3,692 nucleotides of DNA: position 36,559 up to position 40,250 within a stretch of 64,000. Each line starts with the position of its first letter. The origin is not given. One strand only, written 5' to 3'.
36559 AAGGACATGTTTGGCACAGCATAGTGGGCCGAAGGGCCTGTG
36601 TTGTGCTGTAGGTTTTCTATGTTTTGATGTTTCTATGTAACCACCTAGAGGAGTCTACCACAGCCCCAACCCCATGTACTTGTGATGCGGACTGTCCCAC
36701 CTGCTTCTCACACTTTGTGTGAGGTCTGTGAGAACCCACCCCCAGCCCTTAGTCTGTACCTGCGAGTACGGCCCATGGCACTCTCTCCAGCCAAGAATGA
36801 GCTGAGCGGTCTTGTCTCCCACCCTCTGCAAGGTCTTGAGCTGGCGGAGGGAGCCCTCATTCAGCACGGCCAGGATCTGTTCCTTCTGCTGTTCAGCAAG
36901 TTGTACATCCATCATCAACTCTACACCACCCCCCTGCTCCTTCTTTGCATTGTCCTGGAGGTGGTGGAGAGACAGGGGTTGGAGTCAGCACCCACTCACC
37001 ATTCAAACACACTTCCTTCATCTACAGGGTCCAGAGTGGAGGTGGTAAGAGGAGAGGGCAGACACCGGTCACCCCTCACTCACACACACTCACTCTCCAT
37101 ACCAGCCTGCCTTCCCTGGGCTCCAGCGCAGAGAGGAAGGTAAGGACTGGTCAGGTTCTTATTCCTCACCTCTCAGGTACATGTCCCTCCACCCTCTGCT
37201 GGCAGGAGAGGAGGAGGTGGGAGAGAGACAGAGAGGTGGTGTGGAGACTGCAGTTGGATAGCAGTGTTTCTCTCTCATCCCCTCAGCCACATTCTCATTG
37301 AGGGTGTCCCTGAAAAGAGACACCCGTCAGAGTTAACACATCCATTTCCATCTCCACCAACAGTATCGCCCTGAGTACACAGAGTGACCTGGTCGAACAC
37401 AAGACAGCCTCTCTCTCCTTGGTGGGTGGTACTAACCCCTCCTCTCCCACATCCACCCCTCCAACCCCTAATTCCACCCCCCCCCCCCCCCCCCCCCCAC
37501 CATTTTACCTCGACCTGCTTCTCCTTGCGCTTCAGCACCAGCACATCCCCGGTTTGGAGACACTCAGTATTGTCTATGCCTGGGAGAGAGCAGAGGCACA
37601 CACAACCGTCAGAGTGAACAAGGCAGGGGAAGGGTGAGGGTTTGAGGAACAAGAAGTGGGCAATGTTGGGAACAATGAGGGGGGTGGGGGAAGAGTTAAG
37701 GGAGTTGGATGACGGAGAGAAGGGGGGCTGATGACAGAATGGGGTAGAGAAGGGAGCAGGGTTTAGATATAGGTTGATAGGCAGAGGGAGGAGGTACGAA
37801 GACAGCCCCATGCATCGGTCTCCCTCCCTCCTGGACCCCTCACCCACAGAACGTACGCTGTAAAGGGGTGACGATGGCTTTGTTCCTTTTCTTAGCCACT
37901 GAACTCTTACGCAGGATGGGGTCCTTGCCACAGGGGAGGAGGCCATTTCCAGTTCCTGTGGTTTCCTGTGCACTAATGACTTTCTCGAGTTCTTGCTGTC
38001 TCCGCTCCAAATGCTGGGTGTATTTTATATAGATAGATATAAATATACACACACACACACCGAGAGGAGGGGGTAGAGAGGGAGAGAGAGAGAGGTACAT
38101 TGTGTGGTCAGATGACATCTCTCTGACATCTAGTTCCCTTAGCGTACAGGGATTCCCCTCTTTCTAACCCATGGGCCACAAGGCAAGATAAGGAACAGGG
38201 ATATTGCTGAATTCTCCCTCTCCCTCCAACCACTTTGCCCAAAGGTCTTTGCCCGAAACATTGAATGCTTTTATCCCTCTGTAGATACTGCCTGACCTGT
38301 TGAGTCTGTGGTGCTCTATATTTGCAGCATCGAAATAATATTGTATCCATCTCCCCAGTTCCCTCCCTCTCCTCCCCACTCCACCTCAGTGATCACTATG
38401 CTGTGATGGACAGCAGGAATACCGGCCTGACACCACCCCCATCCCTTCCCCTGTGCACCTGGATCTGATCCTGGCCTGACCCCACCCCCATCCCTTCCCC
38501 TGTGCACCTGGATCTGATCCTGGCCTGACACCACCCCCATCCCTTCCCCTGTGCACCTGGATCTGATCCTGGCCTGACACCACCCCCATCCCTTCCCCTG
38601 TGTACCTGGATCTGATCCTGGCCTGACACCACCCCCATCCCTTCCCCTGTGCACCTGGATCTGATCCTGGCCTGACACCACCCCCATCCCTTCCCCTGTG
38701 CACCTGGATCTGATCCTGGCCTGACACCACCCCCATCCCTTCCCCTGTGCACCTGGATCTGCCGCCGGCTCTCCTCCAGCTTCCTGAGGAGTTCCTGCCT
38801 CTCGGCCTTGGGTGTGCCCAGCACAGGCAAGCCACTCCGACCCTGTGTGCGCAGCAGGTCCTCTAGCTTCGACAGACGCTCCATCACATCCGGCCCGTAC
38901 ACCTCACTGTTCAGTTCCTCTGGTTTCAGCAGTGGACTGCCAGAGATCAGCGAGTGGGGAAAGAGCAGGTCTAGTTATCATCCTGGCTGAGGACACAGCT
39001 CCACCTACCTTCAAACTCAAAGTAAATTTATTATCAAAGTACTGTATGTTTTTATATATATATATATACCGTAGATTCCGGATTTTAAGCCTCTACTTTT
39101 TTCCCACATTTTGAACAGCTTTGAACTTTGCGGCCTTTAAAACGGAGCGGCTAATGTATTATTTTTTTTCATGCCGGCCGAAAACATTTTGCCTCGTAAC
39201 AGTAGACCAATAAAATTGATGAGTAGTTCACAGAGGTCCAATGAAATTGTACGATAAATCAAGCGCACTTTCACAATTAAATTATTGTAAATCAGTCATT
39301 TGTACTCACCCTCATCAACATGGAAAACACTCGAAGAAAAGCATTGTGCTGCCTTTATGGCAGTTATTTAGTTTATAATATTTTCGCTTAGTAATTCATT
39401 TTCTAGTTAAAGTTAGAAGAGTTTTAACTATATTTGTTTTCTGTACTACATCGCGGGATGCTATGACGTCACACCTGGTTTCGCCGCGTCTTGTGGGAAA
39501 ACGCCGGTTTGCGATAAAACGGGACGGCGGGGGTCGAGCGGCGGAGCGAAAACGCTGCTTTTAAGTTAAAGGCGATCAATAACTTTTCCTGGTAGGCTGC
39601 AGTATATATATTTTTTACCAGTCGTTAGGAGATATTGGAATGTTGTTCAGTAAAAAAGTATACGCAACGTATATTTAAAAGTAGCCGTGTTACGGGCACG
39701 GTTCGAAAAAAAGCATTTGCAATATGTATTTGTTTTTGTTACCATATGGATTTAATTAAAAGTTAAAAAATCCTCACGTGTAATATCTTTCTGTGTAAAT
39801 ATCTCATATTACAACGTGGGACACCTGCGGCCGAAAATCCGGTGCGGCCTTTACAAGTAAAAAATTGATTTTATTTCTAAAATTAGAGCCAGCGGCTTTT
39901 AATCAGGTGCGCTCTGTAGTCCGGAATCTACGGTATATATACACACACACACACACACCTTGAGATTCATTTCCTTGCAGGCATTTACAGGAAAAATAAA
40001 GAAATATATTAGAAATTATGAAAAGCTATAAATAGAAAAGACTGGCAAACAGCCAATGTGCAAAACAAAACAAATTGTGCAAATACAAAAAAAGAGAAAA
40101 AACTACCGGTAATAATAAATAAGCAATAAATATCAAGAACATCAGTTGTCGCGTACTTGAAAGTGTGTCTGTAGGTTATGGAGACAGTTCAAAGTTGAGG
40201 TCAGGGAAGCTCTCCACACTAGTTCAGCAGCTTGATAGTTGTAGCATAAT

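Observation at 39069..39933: Undescribed 865-bp TIR element carrying a CpG-dense patch with a perfect CRE palindrome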

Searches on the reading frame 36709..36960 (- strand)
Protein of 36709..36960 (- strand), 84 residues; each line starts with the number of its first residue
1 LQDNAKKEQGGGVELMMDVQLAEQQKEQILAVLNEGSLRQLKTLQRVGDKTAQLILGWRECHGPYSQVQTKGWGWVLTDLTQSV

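Call 58: search_protein_families(library=pfam, max_evalue=0.01, proteins=[window:36709-36960:-])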
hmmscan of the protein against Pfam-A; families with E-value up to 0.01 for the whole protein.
seq(84 aa): 1 family
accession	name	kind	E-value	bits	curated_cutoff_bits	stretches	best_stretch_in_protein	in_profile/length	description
PF12836.13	HHH_3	-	0.00012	22.5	27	1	33-69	8-44/65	Helix-hairpin-helix motif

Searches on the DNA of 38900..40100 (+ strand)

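Call 12: search_rna_families(source=window, start=38900, end=40100, threshold=evalue, max_evalue=1)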
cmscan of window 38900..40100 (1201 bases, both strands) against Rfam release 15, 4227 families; matches with E-value up to 1: 1.
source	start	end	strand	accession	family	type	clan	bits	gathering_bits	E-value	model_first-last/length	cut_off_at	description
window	39296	39332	-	RF02477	GlsR9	Gene; snRNA; snoRNA; CD-box;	-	20.3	95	0.12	39-75/79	no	Small nucleolar RNA GlsR9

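Call 21: search_dna_similar(query=window:39069-39933:+, collection=plasmids, mode=distant, max_evalue=0.01)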
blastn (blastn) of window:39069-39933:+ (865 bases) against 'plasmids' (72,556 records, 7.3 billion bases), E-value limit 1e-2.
No match.

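Call 22: search_dna_similar(query=window:39069-39933:+, collection=phages, mode=distant, max_evalue=0.01)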
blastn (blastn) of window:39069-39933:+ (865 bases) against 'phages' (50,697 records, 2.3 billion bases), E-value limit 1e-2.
No match.

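Call 57: search_dna_similar(query=window:39069-39933:+, collection=ecoli_genomes, mode=distant, max_evalue=0.01)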
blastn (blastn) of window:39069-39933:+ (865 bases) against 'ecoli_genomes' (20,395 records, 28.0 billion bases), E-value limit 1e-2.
No match.
